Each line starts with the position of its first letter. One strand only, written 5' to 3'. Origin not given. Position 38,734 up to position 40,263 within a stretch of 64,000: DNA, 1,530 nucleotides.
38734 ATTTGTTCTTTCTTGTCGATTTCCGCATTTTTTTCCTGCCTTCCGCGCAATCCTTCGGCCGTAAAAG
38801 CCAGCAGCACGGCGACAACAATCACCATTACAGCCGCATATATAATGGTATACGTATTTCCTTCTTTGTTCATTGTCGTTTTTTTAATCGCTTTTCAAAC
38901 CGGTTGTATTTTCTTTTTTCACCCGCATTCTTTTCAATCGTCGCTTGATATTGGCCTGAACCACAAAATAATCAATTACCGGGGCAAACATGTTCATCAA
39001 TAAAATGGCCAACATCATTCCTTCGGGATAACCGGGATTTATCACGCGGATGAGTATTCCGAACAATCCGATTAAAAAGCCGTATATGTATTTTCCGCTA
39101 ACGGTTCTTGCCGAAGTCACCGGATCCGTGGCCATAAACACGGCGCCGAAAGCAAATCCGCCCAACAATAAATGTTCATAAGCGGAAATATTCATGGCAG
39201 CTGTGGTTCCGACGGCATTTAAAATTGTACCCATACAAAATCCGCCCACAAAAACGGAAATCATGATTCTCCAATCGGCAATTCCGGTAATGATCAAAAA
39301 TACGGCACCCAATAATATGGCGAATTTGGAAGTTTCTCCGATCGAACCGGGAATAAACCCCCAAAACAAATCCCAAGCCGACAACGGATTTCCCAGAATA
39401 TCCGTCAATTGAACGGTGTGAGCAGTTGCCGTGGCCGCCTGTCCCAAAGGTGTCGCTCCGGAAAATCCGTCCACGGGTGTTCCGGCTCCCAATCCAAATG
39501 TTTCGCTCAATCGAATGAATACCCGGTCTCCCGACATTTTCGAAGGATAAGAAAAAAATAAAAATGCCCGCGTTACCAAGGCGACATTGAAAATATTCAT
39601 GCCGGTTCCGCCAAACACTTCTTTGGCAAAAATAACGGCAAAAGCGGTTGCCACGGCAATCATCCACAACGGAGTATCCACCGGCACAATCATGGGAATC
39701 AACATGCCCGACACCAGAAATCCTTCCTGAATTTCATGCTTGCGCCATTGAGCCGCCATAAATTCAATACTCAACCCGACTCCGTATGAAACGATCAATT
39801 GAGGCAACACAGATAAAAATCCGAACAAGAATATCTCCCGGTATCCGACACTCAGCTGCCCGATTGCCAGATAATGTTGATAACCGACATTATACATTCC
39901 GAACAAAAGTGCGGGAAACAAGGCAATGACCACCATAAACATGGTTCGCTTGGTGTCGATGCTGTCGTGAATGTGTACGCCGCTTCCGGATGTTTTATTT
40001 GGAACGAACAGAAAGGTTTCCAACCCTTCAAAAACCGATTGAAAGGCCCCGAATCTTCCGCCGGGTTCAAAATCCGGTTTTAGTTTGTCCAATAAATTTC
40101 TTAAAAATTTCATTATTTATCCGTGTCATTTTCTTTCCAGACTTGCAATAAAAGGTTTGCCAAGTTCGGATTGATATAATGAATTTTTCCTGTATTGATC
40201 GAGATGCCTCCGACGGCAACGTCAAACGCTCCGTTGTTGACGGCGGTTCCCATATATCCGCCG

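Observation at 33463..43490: Na+-NQR operon interrupted at three junctions by unrelated genes packed at operon spacing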

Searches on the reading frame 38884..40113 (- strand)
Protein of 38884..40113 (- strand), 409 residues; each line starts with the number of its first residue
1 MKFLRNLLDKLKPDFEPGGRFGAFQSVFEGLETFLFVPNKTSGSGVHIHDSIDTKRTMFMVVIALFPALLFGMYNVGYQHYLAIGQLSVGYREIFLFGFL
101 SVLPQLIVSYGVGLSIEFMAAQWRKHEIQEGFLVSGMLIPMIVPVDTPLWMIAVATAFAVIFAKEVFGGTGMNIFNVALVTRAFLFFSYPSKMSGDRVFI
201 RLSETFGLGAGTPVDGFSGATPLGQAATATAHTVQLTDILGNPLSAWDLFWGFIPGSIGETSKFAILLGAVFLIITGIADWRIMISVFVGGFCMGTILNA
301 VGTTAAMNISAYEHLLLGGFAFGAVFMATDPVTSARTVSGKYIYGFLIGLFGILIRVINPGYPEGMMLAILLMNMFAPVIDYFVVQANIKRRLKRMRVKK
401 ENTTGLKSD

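Call 3: search_protein_families(library=pfam, proteins=[window:38884-40113:-], max_evalue=0.01)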
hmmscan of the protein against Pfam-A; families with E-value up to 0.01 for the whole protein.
window:38884-40113:- (409 aa): 1 family
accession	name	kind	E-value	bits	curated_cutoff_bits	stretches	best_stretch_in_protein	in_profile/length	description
PF03116.20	NQR2_RnfD_RnfE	-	9.1e-103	344.1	27.7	1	44-389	4-295/296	NQR2, RnfD, RnfE family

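Call 4: search_protein_families(library=ncbifam, proteins=[window:38884-40113:-], max_evalue=0.01)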
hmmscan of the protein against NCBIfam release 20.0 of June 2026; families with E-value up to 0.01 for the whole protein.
window:38884-40113:- (409 aa): 6 families
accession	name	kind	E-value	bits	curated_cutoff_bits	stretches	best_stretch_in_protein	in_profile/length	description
NF003756.0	PRK05349.1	equivalog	6.7e-160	532.4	414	1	3-396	2-404/406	NADH:ubiquinone reductase (Na(+)-transporting) subunit B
TIGR01937.1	nqrB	equivalog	4e-158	526.7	349.9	2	89-392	108-413/413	NADH:ubiquinone reductase (Na(+)-transporting) subunit B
NF002181.0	PRK01024.1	equivalog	9e-100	334.7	792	3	225-393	323-503/503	Na(+)-transporting NADH-quinone reductase subunit B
TIGR01946.1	rnfD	subfamily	2.6e-63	214.4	207.05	1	93-384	28-320/327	RnfABCDGE type electron transport complex subunit D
NF002011.0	PRK00816.1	equivalog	3.2e-45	154.8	415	2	213-384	179-342/352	electron transport complex subunit RsxD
NF041838.1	rnfD_Methano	equivalog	5.4e-28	98.1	400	2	88-194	30-138/285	Rnf electron transport complex subunit RnfD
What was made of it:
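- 38884..40113 (-): nqrB (409 aa); its start overlaps the p250 stop (TAATG). NF003756 532 bits (call 4).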

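Call 69: search_solved_structures(query=window:38884-40113:-, show_alignments=1, max_evalue=1e-20)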
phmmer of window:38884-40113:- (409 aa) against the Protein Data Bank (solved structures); distinct sequences matched with E-value up to 1e-20: 6.
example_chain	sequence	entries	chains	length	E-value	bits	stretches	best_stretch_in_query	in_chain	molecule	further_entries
9lrr_B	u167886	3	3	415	4e-92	312.5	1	89-396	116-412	Na(+)-translocating NADH-quinone reductase subunit B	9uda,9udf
7xk3_B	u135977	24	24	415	1.1e-91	311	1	89-396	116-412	Na(+)-translocating NADH-quinone reductase subunit B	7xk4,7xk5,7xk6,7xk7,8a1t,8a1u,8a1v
9ud3_B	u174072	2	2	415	1.1e-90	307.8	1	89-396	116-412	Na(+)-translocating NADH-quinone reductase subunit B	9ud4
7zc6_D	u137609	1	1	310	1.2e-32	116.7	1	101-383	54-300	RnfD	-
8ahx_D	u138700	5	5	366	4.8e-30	108.1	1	44-383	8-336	Ion-translocating oxidoreductase complex subunit D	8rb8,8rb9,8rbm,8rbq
9eri_D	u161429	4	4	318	2.7e-29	105.6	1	132-386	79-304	Na(+)-translocating ferredoxin:NAD(+) oxidoreductase complex subunit D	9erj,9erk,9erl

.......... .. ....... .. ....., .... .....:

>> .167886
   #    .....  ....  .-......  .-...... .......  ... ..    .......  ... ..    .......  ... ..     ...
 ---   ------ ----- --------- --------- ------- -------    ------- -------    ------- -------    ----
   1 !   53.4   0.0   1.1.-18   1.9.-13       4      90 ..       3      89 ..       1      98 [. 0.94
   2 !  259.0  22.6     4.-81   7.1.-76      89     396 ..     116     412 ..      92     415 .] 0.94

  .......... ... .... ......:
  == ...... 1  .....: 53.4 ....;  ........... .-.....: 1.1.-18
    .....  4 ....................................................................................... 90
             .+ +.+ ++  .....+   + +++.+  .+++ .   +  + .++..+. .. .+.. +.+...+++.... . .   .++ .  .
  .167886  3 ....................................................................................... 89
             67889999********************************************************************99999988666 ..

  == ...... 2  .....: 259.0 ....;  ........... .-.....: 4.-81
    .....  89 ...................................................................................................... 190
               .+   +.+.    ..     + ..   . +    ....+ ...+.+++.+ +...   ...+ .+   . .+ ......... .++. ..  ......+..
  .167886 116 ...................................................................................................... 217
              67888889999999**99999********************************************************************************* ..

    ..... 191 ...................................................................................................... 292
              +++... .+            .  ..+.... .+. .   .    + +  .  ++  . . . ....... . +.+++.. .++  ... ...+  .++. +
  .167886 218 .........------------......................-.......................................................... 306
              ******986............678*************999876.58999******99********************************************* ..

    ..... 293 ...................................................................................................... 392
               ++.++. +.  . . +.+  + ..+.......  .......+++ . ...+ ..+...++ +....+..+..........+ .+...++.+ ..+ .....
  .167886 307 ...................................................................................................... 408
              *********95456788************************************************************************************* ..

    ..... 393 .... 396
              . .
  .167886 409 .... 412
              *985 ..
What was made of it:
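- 38884..40113 (-): The FMN-attachment Thr in the SGAT motif aligns with V. cholerae NqrB T236 (call 69).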
